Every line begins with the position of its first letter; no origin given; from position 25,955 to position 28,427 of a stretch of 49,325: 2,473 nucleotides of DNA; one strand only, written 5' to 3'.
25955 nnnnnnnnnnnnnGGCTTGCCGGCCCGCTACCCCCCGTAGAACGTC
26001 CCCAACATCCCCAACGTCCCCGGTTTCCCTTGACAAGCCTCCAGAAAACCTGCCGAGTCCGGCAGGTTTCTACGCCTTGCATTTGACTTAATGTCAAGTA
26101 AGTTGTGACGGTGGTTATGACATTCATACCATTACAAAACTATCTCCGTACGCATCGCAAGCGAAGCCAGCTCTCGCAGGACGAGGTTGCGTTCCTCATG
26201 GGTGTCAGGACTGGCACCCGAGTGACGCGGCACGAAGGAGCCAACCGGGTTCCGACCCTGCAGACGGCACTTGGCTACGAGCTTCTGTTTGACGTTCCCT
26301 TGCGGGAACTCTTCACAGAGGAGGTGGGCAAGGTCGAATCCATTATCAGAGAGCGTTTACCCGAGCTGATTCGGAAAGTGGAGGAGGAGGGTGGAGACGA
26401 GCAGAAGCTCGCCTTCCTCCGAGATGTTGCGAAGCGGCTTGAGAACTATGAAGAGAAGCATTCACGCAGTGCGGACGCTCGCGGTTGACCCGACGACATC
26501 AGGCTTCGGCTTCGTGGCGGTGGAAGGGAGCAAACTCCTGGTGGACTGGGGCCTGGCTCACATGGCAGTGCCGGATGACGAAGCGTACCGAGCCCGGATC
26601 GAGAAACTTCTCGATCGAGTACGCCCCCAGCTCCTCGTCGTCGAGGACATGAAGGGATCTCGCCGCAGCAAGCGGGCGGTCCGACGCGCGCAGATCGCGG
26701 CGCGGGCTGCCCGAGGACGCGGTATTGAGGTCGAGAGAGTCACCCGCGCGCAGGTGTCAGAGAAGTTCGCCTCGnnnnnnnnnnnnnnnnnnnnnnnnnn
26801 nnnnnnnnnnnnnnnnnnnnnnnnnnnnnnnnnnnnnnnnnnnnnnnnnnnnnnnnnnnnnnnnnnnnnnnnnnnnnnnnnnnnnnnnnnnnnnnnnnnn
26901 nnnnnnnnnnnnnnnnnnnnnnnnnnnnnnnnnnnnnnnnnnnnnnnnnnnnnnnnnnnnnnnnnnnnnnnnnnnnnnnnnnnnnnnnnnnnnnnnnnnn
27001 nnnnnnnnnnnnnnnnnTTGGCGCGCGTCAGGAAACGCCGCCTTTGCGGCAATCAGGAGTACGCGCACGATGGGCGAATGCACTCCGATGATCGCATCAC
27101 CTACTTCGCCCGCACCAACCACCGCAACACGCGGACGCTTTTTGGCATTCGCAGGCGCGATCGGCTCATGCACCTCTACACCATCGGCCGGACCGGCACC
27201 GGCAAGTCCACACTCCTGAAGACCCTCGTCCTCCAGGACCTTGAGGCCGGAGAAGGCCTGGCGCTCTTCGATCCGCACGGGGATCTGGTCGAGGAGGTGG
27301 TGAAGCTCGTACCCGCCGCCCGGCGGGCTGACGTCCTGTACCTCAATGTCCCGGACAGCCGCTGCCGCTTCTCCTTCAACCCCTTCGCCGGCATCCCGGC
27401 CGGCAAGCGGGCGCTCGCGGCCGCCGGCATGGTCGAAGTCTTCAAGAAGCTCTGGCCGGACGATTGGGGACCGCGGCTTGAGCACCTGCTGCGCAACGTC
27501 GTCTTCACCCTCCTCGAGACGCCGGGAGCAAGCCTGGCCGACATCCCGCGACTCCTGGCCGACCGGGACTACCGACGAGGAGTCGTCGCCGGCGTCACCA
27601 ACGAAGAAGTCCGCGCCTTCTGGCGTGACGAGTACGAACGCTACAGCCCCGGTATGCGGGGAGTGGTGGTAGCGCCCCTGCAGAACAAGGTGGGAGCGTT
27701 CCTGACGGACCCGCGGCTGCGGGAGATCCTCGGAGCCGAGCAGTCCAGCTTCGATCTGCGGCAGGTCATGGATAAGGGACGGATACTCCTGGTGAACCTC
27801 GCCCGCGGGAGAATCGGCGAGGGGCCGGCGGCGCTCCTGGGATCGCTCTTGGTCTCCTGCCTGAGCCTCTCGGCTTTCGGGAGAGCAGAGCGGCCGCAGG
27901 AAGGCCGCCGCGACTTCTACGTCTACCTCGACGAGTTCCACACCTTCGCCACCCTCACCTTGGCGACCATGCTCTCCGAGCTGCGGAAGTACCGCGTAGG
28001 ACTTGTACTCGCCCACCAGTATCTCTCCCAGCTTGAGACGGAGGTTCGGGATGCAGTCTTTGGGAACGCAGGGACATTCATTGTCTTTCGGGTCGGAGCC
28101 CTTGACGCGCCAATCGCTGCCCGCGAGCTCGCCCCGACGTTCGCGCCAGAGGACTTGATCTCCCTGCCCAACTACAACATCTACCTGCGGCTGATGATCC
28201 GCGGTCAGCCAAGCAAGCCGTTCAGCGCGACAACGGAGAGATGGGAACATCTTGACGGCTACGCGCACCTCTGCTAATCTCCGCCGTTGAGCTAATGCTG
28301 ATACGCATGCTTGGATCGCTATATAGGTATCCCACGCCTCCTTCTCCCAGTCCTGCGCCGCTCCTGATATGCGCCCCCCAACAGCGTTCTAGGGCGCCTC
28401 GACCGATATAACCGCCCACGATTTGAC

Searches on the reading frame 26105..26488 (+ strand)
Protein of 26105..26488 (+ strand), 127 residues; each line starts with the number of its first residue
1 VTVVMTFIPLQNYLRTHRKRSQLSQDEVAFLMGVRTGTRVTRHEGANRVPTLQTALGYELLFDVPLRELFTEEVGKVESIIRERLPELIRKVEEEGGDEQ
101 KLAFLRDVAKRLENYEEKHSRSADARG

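Call 65: search_protein_families(library=pfam, proteins=[window:26105-26488:+], max_evalue=0.01)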
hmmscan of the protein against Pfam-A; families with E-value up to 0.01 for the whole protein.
window:26105-26488:+ (127 aa): 1 family
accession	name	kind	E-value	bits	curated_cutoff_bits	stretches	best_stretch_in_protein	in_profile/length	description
PF13560.12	HTH_31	-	0.00047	20.8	27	1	13-54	5-46/64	Helix-turn-helix domain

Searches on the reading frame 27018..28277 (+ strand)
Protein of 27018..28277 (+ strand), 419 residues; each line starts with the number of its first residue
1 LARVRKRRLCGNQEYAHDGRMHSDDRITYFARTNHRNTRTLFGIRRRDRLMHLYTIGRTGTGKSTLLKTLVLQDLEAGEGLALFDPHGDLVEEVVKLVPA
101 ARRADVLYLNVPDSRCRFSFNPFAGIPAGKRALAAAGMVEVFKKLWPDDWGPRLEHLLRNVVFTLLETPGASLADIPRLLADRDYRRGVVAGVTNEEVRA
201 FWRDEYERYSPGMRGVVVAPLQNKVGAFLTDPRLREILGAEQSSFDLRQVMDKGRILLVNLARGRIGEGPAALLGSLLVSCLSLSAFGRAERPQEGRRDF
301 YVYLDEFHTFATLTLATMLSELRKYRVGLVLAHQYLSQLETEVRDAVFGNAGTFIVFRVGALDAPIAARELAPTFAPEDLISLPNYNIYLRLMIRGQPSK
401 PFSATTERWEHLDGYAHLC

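Call 3: search_protein_families(library=pfam, proteins=[window:27018-28277:+], max_evalue=0.01)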
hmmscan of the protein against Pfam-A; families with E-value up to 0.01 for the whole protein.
window:27018-28277:+ (419 aa): 6 families
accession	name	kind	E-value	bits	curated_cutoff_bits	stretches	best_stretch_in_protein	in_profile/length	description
PF10412.15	TrwB_AAD_bind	-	4.7e-10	39.4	20.5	1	51-359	16-310/387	Type IV secretion-system coupling protein DNA-binding domain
PF02534.20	T4SS-DNA_transf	-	3.1e-06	26.8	20.1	1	229-341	237-346/468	Type IV secretory system Conjugative DNA transfer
PF12696.13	TraG-D_C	-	6.9e-05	23.2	22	1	301-359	3-66/126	TraM recognition site of TraD and TraG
PF01935.23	DUF87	-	0.00041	20.9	23.2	1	51-89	24-63/220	Helicase HerA, central domain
PF13401.12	AAA_22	-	0.0021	18.8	27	0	52-113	7-43/130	AAA domain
PF13191.12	AAA_16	-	0.0086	17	32.6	0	40-73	14-47/167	AAA ATPase domain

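Call 4: search_protein_families(library=padloc, proteins=[window:27018-28277:+], max_evalue=0.01)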
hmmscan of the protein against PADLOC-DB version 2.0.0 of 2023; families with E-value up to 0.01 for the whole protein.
window:27018-28277:+ (419 aa): 3 families
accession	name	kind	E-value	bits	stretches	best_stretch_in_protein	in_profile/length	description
PDLC04140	mad8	-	5e-15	53.8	1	52-360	29-254/314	mads_8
PDLC04105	HerA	-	0.00084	16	0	51-90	167-207/576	-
PDLC01055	HerA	-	0.0024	14.7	1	51-75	158-182/532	Type III coevolved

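Call 7: search_protein_families(library=ncbifam, proteins=[window:27018-28277:+], max_evalue=0.01)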
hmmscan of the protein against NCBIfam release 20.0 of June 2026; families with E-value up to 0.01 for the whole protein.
window:27018-28277:+ (419 aa): 8 families
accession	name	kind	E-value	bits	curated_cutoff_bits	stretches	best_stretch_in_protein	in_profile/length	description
NF045973.1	conju_CD1115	equivalog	1e-07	31.2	250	1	48-127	22-99/442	VirD4-like conjugal transfer protein, CD1115 family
TIGR03743.1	SXT_TraD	subfamily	5.9e-07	28.3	366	1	48-93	173-220/636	conjugative transfer system coupling protein TraD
NF053655.1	CedD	equivalog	1.1e-05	24.3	600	1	35-95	206-266/527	DNA-translocating ATPase CedD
TIGR02759.1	TraD_Ftype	equivalog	4.4e-05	22.4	521.35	0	293-359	403-473/566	type IV conjugative transfer system coupling protein TraD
TIGR03754.1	conj_TOL_TraD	equivalog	6.8e-05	21.6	647.55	1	44-105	174-237/643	type IV conjugative transfer system coupling protein TraD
NF041447.1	TrbC_conju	equivalog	0.0014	17.1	800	0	44-87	123-166/685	F-type conjugative transfer protein TrbC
NF006486.0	PRK08903.1-6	equivalog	0.0094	15.5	307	0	45-85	31-71/222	DnaA regulatory inactivator Hda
TIGR00929.1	VirB4_CagE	subfamily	0.0098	14.1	643.1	0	52-85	439-473/792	VirB4 family type IV secretion/conjugal transfer ATPase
